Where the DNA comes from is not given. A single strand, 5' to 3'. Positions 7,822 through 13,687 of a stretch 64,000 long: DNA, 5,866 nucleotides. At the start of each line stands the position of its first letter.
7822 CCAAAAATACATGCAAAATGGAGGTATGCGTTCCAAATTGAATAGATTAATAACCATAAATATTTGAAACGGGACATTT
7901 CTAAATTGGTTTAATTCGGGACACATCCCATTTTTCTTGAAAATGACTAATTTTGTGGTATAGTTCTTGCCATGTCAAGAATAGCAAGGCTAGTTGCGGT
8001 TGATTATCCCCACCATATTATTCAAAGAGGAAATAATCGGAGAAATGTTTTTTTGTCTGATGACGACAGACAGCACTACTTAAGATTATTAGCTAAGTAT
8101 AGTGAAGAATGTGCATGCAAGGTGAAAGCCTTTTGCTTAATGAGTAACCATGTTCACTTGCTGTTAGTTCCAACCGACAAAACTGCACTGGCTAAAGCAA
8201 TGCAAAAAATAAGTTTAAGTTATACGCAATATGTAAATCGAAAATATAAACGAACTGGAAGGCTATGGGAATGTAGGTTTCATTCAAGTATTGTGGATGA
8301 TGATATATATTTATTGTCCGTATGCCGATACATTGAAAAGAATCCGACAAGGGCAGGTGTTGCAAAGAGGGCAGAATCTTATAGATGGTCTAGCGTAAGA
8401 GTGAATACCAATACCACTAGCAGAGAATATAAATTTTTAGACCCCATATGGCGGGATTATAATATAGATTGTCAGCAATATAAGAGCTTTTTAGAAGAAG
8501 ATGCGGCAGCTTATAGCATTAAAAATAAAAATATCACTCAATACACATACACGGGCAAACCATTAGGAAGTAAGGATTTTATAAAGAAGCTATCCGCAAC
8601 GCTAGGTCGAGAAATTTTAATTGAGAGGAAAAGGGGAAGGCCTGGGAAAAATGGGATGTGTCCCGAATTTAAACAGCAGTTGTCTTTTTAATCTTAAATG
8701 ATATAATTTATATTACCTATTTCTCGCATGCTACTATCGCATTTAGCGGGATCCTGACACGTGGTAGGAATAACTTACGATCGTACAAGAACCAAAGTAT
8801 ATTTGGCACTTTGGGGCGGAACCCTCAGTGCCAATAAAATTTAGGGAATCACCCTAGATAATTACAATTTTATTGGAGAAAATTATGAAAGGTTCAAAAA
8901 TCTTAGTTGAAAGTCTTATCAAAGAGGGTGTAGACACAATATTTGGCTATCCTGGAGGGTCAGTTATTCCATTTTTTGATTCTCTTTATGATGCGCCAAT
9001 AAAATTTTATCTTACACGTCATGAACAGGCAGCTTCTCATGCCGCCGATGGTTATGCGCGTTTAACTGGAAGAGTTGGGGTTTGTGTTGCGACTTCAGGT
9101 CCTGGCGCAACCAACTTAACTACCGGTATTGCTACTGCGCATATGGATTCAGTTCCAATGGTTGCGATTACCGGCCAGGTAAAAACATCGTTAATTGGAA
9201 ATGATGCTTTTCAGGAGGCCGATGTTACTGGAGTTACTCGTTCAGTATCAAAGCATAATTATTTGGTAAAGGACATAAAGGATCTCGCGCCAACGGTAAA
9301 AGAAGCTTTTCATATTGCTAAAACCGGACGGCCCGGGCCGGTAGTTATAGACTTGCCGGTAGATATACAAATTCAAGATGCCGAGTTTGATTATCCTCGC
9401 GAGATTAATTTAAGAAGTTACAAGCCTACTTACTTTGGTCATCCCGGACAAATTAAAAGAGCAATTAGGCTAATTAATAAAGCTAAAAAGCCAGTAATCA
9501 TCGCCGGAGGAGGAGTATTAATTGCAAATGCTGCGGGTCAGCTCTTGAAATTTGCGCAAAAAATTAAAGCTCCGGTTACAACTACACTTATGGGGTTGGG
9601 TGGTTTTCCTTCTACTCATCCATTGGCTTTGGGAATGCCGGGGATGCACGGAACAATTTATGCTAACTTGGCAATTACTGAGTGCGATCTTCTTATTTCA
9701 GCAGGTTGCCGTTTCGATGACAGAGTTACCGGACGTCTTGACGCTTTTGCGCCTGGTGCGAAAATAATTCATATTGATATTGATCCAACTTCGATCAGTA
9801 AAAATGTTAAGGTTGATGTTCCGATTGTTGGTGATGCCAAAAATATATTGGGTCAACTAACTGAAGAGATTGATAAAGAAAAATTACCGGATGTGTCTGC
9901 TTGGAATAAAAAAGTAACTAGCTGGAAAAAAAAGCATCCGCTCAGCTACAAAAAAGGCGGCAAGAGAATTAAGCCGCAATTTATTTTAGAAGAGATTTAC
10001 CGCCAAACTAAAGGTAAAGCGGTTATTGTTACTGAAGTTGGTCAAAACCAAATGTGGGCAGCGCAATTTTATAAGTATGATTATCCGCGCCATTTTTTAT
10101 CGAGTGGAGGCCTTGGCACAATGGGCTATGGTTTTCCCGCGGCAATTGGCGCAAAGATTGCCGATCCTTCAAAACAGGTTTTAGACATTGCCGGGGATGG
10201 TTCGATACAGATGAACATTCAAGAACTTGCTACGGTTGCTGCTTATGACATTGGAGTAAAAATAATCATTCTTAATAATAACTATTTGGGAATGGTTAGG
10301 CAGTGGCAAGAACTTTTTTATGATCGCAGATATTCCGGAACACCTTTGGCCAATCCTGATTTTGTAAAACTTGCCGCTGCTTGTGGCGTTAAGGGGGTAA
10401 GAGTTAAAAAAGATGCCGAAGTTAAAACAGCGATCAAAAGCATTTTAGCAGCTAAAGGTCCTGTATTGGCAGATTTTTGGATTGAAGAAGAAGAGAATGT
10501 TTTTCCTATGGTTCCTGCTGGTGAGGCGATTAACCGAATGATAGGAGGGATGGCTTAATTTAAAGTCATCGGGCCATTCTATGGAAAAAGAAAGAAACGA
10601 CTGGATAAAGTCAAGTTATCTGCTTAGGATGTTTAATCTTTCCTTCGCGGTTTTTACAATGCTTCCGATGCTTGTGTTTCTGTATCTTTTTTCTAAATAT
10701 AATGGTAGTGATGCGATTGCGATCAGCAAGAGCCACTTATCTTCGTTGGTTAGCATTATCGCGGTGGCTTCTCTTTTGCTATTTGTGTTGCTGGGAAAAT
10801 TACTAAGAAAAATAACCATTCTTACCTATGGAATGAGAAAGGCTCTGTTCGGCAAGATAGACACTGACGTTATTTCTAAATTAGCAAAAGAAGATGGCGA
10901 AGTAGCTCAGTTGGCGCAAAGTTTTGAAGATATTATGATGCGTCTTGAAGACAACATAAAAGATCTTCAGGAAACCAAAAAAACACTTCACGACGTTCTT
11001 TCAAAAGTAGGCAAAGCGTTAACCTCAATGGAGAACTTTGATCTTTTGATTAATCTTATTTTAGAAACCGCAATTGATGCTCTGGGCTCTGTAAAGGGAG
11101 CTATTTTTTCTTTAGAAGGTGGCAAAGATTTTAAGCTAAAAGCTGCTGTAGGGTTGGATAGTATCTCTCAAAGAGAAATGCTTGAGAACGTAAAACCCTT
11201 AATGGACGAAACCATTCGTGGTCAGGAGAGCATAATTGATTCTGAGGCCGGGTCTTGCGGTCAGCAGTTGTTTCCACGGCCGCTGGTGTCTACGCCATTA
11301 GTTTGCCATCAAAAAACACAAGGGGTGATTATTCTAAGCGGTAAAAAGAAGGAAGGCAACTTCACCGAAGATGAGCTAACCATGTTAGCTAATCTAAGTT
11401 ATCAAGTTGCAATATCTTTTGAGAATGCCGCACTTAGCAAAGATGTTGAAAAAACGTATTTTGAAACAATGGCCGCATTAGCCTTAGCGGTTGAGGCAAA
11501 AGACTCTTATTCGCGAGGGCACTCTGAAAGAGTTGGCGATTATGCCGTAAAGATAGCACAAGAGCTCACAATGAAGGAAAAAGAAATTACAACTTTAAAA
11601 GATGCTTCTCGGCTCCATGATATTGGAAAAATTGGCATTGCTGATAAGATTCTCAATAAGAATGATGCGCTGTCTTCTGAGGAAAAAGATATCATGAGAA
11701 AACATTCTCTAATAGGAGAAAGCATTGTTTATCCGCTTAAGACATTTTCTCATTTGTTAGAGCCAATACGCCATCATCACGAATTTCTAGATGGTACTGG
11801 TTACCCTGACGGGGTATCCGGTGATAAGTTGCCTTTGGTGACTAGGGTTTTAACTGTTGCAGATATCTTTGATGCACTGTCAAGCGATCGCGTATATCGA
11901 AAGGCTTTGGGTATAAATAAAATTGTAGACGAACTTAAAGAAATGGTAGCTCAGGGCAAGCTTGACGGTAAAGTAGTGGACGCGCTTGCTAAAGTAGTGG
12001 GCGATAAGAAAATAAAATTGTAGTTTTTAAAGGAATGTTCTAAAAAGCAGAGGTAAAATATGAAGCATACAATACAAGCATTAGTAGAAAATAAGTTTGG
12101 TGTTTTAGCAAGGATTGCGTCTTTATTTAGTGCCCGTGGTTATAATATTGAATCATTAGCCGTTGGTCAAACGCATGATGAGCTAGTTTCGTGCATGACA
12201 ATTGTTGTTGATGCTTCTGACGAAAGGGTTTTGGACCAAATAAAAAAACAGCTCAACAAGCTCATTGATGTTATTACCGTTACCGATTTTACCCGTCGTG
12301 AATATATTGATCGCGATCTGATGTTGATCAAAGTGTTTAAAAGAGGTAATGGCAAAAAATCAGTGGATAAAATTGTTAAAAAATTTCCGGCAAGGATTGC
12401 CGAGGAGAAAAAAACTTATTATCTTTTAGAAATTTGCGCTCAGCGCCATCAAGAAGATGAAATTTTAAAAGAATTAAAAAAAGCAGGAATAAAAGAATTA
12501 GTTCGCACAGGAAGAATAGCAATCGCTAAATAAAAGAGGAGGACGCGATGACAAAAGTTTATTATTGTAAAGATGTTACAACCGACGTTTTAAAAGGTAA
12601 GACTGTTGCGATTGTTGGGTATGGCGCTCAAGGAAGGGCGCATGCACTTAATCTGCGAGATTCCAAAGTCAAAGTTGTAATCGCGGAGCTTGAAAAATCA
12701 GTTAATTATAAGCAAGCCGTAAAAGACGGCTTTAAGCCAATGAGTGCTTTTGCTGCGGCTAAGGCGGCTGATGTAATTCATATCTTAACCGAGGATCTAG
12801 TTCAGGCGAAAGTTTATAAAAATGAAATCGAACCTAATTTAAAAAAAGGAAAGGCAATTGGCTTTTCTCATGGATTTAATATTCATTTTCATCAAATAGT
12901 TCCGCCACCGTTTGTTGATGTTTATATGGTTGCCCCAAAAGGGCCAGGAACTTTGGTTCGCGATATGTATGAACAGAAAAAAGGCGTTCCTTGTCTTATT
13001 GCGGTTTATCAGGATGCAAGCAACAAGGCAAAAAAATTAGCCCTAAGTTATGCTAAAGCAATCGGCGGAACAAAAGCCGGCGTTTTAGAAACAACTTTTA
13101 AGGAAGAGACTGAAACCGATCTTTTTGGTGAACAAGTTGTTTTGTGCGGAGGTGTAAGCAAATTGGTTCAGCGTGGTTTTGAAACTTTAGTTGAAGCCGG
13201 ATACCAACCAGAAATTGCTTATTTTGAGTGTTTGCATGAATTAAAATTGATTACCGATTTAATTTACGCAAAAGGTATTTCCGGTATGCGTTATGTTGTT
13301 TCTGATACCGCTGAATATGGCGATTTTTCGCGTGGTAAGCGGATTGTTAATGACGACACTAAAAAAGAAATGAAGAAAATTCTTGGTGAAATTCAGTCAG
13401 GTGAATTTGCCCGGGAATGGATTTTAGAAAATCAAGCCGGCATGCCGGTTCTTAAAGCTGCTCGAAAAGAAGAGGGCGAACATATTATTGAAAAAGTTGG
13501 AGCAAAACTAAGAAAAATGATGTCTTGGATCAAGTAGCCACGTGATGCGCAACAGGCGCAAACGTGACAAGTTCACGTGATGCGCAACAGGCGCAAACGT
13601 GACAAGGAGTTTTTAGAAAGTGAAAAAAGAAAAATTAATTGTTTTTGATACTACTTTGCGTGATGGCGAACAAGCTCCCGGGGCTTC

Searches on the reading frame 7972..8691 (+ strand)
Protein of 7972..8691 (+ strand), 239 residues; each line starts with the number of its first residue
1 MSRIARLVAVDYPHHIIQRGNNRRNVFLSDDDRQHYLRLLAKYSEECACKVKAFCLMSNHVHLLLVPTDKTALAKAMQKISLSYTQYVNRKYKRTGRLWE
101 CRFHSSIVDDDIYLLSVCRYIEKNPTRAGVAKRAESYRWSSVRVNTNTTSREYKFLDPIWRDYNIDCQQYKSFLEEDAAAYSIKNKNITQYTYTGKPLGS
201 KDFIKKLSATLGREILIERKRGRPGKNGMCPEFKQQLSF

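Call 25: search_protein_families(library=pfam, proteins=[window:7972-8691:+], max_evalue=0.001)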
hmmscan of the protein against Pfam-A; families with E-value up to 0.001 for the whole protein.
window:7972-8691:+ (239 aa): 1 family
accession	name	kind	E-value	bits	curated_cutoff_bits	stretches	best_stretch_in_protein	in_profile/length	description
PF01797.21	Y1_Tnp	-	4.3e-19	69.2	23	1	14-124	7-121/121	Transposase IS200 like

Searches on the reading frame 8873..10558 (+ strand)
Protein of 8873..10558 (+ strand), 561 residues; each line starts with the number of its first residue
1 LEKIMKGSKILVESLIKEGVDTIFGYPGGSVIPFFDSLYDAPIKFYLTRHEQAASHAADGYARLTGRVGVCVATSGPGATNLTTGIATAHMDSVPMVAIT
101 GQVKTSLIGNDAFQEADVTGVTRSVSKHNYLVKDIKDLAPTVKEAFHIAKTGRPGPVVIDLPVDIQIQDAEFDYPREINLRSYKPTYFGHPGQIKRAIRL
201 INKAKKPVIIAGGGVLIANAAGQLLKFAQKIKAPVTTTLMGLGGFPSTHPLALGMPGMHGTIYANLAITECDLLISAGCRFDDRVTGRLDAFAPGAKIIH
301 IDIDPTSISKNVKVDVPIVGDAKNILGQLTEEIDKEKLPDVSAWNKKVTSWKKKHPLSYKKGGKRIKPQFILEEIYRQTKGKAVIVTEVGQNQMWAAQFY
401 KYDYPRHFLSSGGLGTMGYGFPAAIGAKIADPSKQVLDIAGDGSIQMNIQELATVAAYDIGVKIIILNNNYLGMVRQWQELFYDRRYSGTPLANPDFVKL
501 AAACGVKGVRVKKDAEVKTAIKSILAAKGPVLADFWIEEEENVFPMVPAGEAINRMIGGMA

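Call 25: search_protein_families(library=pfam, proteins=[window:8873-10558:+], max_evalue=0.001)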
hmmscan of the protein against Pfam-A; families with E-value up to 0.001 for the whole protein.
window:8873-10558:+ (561 aa): 3 families
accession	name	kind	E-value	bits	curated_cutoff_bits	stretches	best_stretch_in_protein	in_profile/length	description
PF02775.26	TPP_enzyme_C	-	2.4e-57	193.4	21.9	1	389-534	2-150/151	Thiamine pyrophosphate enzyme, C-terminal TPP binding domain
PF00205.28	TPP_enzyme_M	-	4.6e-52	175.8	30.4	1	194-329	1-137/137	Thiamine pyrophosphate enzyme, central domain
PF02776.23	TPP_enzyme_N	-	8.8e-42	142.1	26.8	1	5-118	1-116/119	Thiamine pyrophosphate enzyme, N-terminal TPP binding domain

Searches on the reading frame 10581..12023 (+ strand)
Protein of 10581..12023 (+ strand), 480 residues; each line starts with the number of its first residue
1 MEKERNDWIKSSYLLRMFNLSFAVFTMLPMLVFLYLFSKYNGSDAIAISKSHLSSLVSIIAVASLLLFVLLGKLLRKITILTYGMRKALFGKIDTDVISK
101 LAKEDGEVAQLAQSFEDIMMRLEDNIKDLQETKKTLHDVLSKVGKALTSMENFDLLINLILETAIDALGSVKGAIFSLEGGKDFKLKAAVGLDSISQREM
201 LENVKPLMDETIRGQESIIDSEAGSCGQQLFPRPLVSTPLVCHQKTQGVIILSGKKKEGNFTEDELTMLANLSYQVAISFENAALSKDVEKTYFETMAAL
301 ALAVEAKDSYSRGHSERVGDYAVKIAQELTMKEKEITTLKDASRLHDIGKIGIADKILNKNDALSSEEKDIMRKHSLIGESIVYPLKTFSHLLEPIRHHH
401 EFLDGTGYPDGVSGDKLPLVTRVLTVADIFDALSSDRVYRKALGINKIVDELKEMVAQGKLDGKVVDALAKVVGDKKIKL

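Call 25: search_protein_families(library=pfam, proteins=[window:10581-12023:+], max_evalue=0.001)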
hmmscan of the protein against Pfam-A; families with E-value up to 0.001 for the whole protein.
window:10581-12023:+ (480 aa): 6 families
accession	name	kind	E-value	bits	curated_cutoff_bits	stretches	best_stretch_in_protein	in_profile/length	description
PF13487.12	HD_5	-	1.1e-30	107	27.2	1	303-465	6-170/170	HD domain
PF01966.28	HD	-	8.5e-15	55.5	22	1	313-432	3-115/116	HD domain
PF13185.12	GAF_2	-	1.3e-07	32.4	28.6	1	156-280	7-135/136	GAF domain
PF13492.12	GAF_3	-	7.5e-07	30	27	1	154-282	3-129/129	GAF domain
PF01590.32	GAF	-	0.00025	22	22.4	1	156-279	5-132/133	GAF domain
PF16888.10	YwqH-like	-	0.00093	19.9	33.7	0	88-152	59-123/123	YwqH-like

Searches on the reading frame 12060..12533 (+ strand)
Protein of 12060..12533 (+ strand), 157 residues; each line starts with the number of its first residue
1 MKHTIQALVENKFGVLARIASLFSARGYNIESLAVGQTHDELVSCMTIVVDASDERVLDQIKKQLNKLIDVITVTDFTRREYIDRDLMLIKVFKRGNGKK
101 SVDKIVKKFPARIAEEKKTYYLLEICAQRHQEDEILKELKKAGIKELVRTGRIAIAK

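Call 25: search_protein_families(library=pfam, proteins=[window:12060-12533:+], max_evalue=0.001)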
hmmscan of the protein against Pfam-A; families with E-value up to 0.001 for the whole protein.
window:12060-12533:+ (157 aa): 6 families
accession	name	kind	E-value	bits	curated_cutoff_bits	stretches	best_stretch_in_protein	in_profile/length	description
PF22629.2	ACT_AHAS_ss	-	3.1e-25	88.6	27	1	5-72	1-66/67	AHAS small subunit-like ACT domain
PF10369.15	ALS_ss_C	-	4.4e-16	59.1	23.2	1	85-157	1-73/74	Small subunit of acetolactate synthase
PF01842.31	ACT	-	5e-14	52.2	27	1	3-69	1-65/66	ACT domain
PF13710.12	ACT_5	-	2.8e-13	49.9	27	1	14-74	4-62/62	ACT domain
PF13291.12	ACT_4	-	2.4e-06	28.6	27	1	4-74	8-78/80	ACT domain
PF04455.17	Saccharop_dh_N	-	5.1e-05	24.1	23.5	0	28-71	30-72/100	LOR/SDH bifunctional enzyme conserved region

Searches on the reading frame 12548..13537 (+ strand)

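Call 25: search_protein_families(library=pfam, proteins=[window:12548-13537:+], max_evalue=0.001)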
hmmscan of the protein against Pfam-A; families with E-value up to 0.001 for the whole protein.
window:12548-13537:+ (329 aa): 5 families
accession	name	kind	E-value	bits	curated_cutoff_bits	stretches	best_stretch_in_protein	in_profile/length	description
PF07991.19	KARI_N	-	9.5e-70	233.9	20.6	1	14-178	1-165/165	Acetohydroxy acid isomeroreductase, NADPH-binding domain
PF01450.25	KARI_C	-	2.3e-66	223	29.1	1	184-327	1-144/144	Ketol-acid reductoisomerase, C-terminal domain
PF00670.27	AdoHcyase_NAD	-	2.4e-06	28.2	27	1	11-81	16-86/162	S-adenosyl-L-homocysteine hydrolase, NAD binding domain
PF02826.25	2-Hacid_dh_C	-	8.4e-05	22.5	25.1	1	12-81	31-99/178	D-isomer specific 2-hydroxyacid dehydrogenase, NAD binding domain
PF03446.21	NAD_binding_2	-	0.00094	19.7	21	0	19-104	1-89/161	NAD binding domain of 6-phosphogluconate dehydrogenase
